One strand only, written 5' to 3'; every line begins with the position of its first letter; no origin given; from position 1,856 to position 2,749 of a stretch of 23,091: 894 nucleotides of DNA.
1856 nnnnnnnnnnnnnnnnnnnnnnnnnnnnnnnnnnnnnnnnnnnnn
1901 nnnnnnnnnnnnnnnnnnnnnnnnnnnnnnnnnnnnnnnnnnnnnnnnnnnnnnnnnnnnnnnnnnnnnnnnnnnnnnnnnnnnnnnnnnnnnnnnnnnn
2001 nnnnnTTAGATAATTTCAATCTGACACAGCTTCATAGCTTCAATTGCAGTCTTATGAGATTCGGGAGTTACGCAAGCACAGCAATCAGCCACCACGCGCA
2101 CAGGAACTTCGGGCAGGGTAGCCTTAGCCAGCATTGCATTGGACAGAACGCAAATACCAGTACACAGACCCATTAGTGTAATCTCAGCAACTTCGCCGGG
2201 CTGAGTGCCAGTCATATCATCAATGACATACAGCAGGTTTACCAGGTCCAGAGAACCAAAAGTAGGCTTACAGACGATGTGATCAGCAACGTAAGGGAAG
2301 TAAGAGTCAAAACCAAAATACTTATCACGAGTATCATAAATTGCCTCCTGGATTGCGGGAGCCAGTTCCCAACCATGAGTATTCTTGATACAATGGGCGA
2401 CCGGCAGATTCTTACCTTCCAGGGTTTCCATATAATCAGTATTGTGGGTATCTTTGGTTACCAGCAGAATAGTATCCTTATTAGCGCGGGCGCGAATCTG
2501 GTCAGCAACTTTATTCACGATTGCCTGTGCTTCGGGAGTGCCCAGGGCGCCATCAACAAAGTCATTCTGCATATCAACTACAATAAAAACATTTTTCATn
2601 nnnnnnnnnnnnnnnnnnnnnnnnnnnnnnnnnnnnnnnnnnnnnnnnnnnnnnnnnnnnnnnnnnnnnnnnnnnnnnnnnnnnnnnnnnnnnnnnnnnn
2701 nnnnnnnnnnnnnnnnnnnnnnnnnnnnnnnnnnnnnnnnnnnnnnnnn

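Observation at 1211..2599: Adjacent PRPP-synthetase-like and nicotinamidase-family genes: candidate phage NAD+ salvage/reconstitution module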

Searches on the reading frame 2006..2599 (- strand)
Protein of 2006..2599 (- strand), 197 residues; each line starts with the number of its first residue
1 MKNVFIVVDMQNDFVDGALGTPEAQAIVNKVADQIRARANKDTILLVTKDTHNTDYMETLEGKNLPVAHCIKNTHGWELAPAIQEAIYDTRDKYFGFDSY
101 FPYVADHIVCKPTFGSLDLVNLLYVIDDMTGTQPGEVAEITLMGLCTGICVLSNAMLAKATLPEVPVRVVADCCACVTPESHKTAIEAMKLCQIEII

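Call 3: search_protein_families(library=pfam, proteins=[window:2006-2599:-], max_evalue=0.01)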
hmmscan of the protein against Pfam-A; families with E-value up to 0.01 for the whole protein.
window:2006-2599:- (197 aa): 1 family
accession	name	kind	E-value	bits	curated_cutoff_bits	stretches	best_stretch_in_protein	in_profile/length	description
PF00857.26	Isochorismatase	-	3.2e-21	76.6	27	2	105-196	87-170/175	Isochorismatase domain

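Call 4: search_protein_families(library=ncbifam, proteins=[window:2006-2599:-], max_evalue=0.01)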
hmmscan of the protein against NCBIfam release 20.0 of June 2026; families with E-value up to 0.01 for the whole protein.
window:2006-2599:- (197 aa): 2 families
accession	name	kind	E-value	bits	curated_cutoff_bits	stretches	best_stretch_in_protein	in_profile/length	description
NF008623.0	PRK11609.1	equivalog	4e-08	33.3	174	1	2-57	3-59/213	bifunctional nicotinamidase/pyrazinamidase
NF050097.1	BiurAmidohydBiuH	equivalog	0.0017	17.9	370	0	5-190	21-202/221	biuret amidohydrolase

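Call 5: search_protein_families(library=phrogs, proteins=[window:2006-2599:-], max_evalue=0.001)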
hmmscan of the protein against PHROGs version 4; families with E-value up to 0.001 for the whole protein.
window:2006-2599:- (197 aa): 1 family
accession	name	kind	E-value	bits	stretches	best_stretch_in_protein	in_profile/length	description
phrog_19305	-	unknown function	1.7e-25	91.1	1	2-197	3-197/199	-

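Call 14: search_dna_similar(query=window:2006-2599:-, collection=phages, mode=protein, max_rows=40)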
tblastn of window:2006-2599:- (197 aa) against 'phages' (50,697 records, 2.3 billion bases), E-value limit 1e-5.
Records with a match: 7; places in all: 7; records where one place covers at least 80% of the query: 7.
Best place of each record, by identity: <60% 7.
By first word of the organism name: Bacteriophage 6; Phage 1.
By host as written in the record: - 7.
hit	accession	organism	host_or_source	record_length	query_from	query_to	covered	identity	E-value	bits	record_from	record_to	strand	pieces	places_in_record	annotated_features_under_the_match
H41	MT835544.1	Bacteriophage sp.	human fecal samples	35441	3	197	99%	50.0%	1e-51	183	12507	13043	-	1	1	record has no annotation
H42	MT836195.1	Bacteriophage sp.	human fecal samples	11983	2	197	99%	47.4%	8e-50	177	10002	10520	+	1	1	record has no annotation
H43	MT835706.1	Bacteriophage sp.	human fecal samples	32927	3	197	99%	47.2%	5e-42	155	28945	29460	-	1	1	record has no annotation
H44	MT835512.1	Bacteriophage sp.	human fecal samples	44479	3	197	99%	43.6%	7e-42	155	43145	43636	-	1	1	record has no annotation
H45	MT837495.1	Bacteriophage sp.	human fecal samples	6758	6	196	97%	41.9%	2e-39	148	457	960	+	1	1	record has no annotation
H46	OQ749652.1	Phage Phass-1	human gut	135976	5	197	98%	38.3%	4e-32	127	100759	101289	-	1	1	nicotinamidase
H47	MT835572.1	Bacteriophage sp.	human fecal samples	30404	1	196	99%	33.8%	3e-24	104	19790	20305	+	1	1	record has no annotation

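Call 15: get_annotated_region(hit=H46, flank=8000)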
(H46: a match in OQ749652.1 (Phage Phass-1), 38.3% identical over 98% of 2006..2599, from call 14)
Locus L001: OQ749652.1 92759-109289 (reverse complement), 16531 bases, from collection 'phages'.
description: Phage Phass-1, complete genome.
organism: Phage Phass-1 (NCBI taxid 3043662)
taxonomy: Viruses; Duplodnaviria; Heunggongvirae; Uroviricota; Caudoviricetes; Caudoviricetes code 15 clade
host: -; source: human gut; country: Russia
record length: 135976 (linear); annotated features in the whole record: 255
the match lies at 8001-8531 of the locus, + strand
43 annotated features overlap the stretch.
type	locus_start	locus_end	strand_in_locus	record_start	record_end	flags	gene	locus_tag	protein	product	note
tRNA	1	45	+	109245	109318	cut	-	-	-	tRNA-Met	-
CDS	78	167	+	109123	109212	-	-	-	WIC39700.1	hypothetical protein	-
CDS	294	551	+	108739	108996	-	-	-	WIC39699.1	hypothetical protein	-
tRNA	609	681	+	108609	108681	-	-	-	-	tRNA-Pro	-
tRNA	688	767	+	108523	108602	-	-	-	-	tRNA-Pro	-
tRNA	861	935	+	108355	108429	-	-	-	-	tRNA-Asn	-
tRNA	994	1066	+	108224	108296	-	-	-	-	tRNA-Ala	-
CDS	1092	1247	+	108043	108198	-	-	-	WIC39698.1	hypothetical protein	-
CDS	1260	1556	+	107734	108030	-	-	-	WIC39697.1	hypothetical protein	-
CDS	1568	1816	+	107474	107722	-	-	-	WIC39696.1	hypothetical protein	-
tRNA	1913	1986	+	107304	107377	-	-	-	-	tRNA-Leu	-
tRNA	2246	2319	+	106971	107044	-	-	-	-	tRNA-Val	-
tRNA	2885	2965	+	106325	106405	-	-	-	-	tRNA-Thr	-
tRNA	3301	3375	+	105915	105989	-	-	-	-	tRNA-Glu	-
tRNA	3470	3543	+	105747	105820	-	-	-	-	tRNA-TERM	tRNA-Sup-CTA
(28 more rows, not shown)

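Call 21: find_related_loci(query=window:2006-2599:-, collection=viral_contigs, flank=7000)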
Query window:2006-2599:- (197 aa) in viral_contigs; peptide patterns used: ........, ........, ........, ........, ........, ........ (x = any residue, [..] = any of these).
31 stretches matched a pattern; 20 encode a relative of the query (tblastn E <= 1e-3); 20 distinct loci.
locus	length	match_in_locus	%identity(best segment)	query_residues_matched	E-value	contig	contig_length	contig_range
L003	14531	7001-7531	52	3-196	8e-55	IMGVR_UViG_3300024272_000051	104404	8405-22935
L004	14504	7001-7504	48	3-197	4e-50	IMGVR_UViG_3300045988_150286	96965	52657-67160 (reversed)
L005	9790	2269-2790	48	1-197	1e-49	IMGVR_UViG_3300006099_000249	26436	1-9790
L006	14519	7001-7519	49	1-197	3e-49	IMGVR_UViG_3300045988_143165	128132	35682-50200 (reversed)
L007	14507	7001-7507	45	1-197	9e-49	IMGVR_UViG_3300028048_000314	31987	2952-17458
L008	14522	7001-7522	48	1-197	7e-49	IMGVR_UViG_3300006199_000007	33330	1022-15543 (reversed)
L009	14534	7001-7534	45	2-197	2e-46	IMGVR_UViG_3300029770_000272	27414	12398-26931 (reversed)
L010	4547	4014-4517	44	5-194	2e-46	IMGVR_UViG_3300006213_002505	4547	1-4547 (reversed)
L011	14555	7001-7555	45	3-197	2e-45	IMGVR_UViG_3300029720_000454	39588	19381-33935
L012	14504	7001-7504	44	1-197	2e-45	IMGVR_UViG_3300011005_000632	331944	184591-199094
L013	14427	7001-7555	45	3-197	2e-45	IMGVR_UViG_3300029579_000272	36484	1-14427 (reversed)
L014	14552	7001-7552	44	4-197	4e-45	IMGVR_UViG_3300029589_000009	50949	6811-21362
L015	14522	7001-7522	42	2-197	5e-45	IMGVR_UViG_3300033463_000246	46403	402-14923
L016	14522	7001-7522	42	2-197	5e-45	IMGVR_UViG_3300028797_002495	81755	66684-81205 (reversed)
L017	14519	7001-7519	46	1-197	5e-43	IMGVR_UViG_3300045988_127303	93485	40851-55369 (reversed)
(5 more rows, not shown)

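Call 30: search_solved_structures(query=window:2006-2599:-, max_evalue=0.01, show_alignments=3)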
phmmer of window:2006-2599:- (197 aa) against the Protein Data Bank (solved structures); distinct sequences matched with E-value up to 0.01: 9.
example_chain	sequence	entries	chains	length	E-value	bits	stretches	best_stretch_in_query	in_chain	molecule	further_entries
1ilw_A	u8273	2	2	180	5e-12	49.2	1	4-85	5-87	180 aa long hypothetical Pyrazinamidase/nicotinamidase | 180aa long hypothetical Pyrazinamidase/Nicotinamidase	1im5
3pl1_A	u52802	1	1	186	9.4e-07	32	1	4-88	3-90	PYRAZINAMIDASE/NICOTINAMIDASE PNCA (PZase)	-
2h0r_A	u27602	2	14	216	1.6e-06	31.3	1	4-57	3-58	Nicotinamidase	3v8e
29iv_A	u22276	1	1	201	2e-05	27.7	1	4-121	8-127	nicotinamidase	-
6a8l_A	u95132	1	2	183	3.9e-05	26.7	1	1-189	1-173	Isochorismatase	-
5zn8_A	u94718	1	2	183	0.00013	25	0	1-188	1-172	Isochorismatase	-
3eef_A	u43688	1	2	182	0.00071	22.6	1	1-83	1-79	N-carbamoylsarcosine amidase related protein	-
3hb7_A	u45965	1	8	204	0.0019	21.2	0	2-88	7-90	Isochorismatase hydrolase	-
6xix_A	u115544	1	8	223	0.0099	18.9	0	124-189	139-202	Cysteine hydrolase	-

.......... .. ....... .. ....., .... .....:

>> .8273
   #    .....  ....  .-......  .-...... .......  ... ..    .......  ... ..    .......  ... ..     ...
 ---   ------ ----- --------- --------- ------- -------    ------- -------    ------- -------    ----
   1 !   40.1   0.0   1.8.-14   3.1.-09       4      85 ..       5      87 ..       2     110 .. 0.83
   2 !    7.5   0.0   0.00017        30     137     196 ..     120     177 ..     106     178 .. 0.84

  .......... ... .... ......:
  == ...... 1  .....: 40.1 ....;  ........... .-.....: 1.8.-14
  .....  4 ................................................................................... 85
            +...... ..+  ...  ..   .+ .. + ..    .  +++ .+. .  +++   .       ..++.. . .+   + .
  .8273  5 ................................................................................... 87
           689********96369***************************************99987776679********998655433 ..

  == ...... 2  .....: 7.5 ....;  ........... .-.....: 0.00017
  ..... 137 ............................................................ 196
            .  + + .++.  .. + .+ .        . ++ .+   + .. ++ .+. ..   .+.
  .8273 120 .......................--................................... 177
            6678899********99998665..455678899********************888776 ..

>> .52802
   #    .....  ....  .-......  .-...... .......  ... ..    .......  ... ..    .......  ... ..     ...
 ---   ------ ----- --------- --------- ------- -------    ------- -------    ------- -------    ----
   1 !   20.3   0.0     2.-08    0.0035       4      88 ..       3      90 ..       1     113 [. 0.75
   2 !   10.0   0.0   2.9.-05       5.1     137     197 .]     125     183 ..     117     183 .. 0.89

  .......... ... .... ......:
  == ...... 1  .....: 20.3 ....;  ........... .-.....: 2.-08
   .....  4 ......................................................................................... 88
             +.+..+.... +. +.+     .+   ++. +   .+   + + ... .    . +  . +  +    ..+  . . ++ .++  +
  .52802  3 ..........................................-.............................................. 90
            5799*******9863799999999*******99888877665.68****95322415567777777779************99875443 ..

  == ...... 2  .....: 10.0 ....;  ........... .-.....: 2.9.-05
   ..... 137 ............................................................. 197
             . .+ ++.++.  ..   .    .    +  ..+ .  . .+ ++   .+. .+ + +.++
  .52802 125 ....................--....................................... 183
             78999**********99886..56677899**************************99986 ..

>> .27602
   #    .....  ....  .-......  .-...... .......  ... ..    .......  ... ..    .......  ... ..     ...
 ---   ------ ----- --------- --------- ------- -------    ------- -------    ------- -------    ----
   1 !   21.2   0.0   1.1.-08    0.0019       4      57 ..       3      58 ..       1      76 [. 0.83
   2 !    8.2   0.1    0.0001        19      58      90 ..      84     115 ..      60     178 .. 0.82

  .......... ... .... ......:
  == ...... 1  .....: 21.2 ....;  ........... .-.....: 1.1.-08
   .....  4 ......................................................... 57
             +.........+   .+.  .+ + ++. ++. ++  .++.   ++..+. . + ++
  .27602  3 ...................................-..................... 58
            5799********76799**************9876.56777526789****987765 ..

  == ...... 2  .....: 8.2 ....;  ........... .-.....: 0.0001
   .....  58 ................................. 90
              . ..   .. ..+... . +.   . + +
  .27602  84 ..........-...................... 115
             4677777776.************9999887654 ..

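Call 65: find_homologous_proteins(query=window:2006-2599:-, max_evalue=0.00001)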
Query window:2006-2599:- (197 aa): 7971 proteins with E <= 0.00001 among 8000 candidates; the best 120 are listed.
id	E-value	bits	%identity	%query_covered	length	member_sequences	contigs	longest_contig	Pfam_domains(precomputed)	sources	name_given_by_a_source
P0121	5.0e-129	446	100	100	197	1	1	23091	PF00857.27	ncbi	-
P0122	5.2e-125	432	96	100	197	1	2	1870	PF00857.27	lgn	-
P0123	1.8e-121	421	92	100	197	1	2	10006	PF00857.27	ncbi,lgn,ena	-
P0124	6.6e-121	419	92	100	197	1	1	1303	PF00857.27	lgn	-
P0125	2.0e-120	418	92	100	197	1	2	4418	PF00857.27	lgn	-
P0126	2.3e-120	417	92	100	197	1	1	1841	PF00857.27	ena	-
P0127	3.6e-120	417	91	100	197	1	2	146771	PF00857.27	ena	-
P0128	5.2e-120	416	91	100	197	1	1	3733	PF00857.27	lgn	-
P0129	8.3e-120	416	92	100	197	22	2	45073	PF00857.27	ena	-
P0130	9.1e-120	415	92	100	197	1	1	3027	PF00857.27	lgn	-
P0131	1.1e-119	415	91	100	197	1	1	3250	PF00857.27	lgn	-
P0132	1.4e-119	415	91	100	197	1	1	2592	PF00857.27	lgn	-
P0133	1.5e-119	415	92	100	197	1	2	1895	PF00857.27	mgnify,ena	mgnify:FL=1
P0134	2.1e-119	414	92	100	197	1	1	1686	PF00857.27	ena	-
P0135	2.1e-119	414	92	100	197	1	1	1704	PF00857.27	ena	-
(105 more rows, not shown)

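Call 66: find_encoding_contigs(protein=P0121, flank=3000, max_places=3)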
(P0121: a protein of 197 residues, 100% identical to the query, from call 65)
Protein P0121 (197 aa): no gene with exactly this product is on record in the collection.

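Call 67: list_cluster_members(proteins=[P0121])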
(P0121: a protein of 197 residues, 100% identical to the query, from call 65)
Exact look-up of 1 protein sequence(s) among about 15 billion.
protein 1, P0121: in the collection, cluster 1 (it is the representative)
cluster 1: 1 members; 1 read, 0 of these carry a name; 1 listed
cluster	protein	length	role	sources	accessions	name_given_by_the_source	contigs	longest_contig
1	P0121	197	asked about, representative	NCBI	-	-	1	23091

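Call 76: search_protein_families(library=pfam, proteins=[L009:5558-6982:+, L009:7600-8817:+, L012:4428-5660:+, L012:7516-8022:+, L012:8019-8432:+, L012:9227-10714:+, L007:7639-8304:+, L007:8730-9398:+, L007:9470-10123:+], max_evalue=0.001)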
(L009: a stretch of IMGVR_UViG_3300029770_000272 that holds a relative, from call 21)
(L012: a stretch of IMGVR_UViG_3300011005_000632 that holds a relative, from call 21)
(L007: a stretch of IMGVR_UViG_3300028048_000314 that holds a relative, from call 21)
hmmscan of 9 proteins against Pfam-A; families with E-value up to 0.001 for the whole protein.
L009:5558-6982:+ (474 aa): 4 families
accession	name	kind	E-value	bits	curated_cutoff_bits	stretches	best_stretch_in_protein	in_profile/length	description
PF00293.34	NUDIX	-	4.5e-17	62.8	21.1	1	28-143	4-118/134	NUDIX domain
PF01467.32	CTP_transf_like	-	5e-10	40.1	21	1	295-358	6-71/133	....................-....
PF08218.17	Citrate_ly_lig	-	4.2e-09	36.8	20.9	1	290-344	3-52/182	Citrate lyase ligase C-terminal domain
PF21906.2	NrtR_WHD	-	4.5e-09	36.8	27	1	211-268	2-60/61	NrtR DNA-binding winged helix domain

L009:7600-8817:+ (405 aa): 2 families
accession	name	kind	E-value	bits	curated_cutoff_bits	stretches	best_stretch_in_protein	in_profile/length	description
PF04095.22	NAPRTase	-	2.3e-67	227.7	20.8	1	169-395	3-233/239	Nicotinate phosphoribosyltransferase (NAPRTase) family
PF17767.7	NAPRTase_N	-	2.8e-29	102.4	32.6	1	11-131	1-125/125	Nicotinate phosphoribosyltransferase (NAPRTase) N-terminal domain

L012:4428-5660:+ (410 aa): 1 family
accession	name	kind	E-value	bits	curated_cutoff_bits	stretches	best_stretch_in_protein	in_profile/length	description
PF03734.19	YkuD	-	2.5e-17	64.2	23.4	1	291-409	2-146/146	L,D-transpeptidase catalytic domain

L012:7516-8022:+ (168 aa): 1 family
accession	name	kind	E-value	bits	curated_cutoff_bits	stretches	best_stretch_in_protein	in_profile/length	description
PF01467.32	CTP_transf_like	-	8.1e-10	39.5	21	1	6-146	2-132/133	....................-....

L012:8019-8432:+ (137 aa): 1 family
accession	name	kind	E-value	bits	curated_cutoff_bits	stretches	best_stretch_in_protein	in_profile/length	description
PF01966.28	HD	-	0.0002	22.1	22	1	6-67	1-73/116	HD domain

L012:9227-10714:+ (495 aa): 3 families
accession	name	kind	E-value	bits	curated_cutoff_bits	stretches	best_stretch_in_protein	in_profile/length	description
PF09511.15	RNA_lig_T4_1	-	1.5e-38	133.4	28.3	1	216-426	2-227/227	RNA ligase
PF13671.12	AAA_33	-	1.9e-18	67.6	27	1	4-143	1-142/143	AAA domain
PF06414.18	Zeta_toxin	-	0.00051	20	22.3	0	4-143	18-168/199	Zeta toxin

L007:7639-8304:+ (221 aa): 0 families

L007:8730-9398:+ (222 aa): 1 family
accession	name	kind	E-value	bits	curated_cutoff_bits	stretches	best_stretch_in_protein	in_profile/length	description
PF00697.28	PRAI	-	1.8e-06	28.2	22.7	1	120-219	93-192/193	N-(5'phosphoribosyl)anthranilate (PRA) isomerase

L007:9470-10123:+ (217 aa): 1 family
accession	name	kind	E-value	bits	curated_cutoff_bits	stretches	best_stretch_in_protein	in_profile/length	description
PF01467.32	CTP_transf_like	-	3.8e-10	40.5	21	1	6-149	2-132/133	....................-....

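Call 77: predict_structure(alignment_id=A3)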
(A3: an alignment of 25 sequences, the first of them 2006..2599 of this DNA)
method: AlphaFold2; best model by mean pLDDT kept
length: 197 residues; sequences in the alignment: 25
mean_pLDDT: 79.2   pTM: 0.79
mean pLDDT of the five models: 79.2, 76.7, 74.8, 65.4, 64.0
residues with pLDDT >= 90: 71; 70-90: 68; 50-70: 47; < 50: 11
segments of 3 or more residues with pLDDT < 50: 67-70, 109-112
pLDDT, mean of each block of 10 residues (from residue 1): 89 68 83 95 82 57 49 59 84 77 53 61 84 87 89 93 96 89 95 97
secondary structure, 60 per line:
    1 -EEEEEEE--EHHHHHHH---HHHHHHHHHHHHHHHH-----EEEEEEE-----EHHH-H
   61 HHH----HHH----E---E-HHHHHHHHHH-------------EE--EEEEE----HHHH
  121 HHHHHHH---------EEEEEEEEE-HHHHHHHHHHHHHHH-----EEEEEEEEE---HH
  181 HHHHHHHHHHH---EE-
elements in order: E2-8 H12-18 H22-37 E43-49 H60-63 H81-90 E108-112 H117-127 E137-145 H147-161 E167-175 H179-191

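Call 79: fold_search(model_id=the predicted structure, library=pdb)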
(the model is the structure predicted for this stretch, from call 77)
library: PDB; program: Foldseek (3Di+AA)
matches with E <= 10: 1358; with E <= 0.001: 135
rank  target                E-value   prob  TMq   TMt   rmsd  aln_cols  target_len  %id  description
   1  1ilw                  8.7e-10  1.00  0.60  0.66   8.0       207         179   27  Crystal Structure of Pyrazinamidase/Nicotinamidase of Pyrococcus horikoshii (released 2001-12-12)
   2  3hb7_G                2.1e-09  1.00  0.59  0.64   7.5       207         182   23  The Crystal Structure of an Isochorismatase-like Hydrolase from Alkaliphilus metalliredigens to 2.3A (released 2009-07-07)
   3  3hb7_F                3.5e-09  1.00  0.59  0.63   7.7       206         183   22  The Crystal Structure of an Isochorismatase-like Hydrolase from Alkaliphilus metalliredigens to 2.3A (released 2009-07-07)
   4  5zn8_B                6.6e-09  1.00  0.60  0.64   7.6       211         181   22  Crystal structure of nicotinamidase PncA from Bacillus subtilis (released 2018-04-25)
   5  3hb7_H                7.4e-09  1.00  0.59  0.67   5.3       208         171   21  The Crystal Structure of an Isochorismatase-like Hydrolase from Alkaliphilus metalliredigens to 2.3A (released 2009-07-07)
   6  3hb7_D                9.0e-09  1.00  0.60  0.65   6.8       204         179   22  The Crystal Structure of an Isochorismatase-like Hydrolase from Alkaliphilus metalliredigens to 2.3A (released 2009-07-07)
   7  3hb7_A                9.0e-09  1.00  0.57  0.60   6.9       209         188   22  The Crystal Structure of an Isochorismatase-like Hydrolase from Alkaliphilus metalliredigens to 2.3A (released 2009-07-07)
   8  3hb7_B                1.4e-08  1.00  0.59  0.64   6.2       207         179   23  The Crystal Structure of an Isochorismatase-like Hydrolase from Alkaliphilus metalliredigens to 2.3A (released 2009-07-07)
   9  3hb7_C                1.9e-08  1.00  0.60  0.65   6.0       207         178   24  The Crystal Structure of an Isochorismatase-like Hydrolase from Alkaliphilus metalliredigens to 2.3A (released 2009-07-07)
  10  3r2j_B                2.3e-08  1.00  0.60  0.59   8.7       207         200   19  Crystal Structure of PnC1 from L. infantum in complex with nicotinate (released 2011-08-24)
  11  2b34_A                3.4e-08  1.00  0.58  0.60   4.1       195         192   15  Structure of MAR1 Ribonuclease from Caenorhabditis elegans (released 2005-09-27)
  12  3s2s_D                4.4e-08  1.00  0.63  0.68   6.9       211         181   23  The crystal structure of pyrazinamidase/nicotinamidase from streptococcus mutans UA159 (released 2012-05-16)
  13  6azs_A                5.3e-08  1.00  0.53  0.46   8.3       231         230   16  Structural and biochemical characterization of a non-canonical biuret hydrolase (BiuH) from the cyanuric acid cataboli (released 2018-02-21)
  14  6azn_B                5.6e-08  1.00  0.56  0.51   8.0       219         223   17  Structural and biochemical characterization of a non-canonical biuret hydrolase (BiuH) from the cyanuric acid cataboli (released 2018-02-21)
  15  3eef_A                5.6e-08  1.00  0.53  0.60   7.3       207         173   22  Crystal structure of N-carbamoylsarcosine amidase from thermoplasma acidophilum (released 2008-09-16)
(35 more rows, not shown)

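Call 82: search_protein_families(library=pfam, proteins=[L004:9825-10307:+], max_evalue=0.01)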
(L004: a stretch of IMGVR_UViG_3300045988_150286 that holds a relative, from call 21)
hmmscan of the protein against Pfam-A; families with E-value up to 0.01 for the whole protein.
L004:9825-10307:+ (161 aa): 1 family
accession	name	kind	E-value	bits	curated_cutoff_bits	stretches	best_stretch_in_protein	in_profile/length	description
PF01661.27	Macro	-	1.5e-07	31.8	22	1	14-144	2-117/118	Macro domain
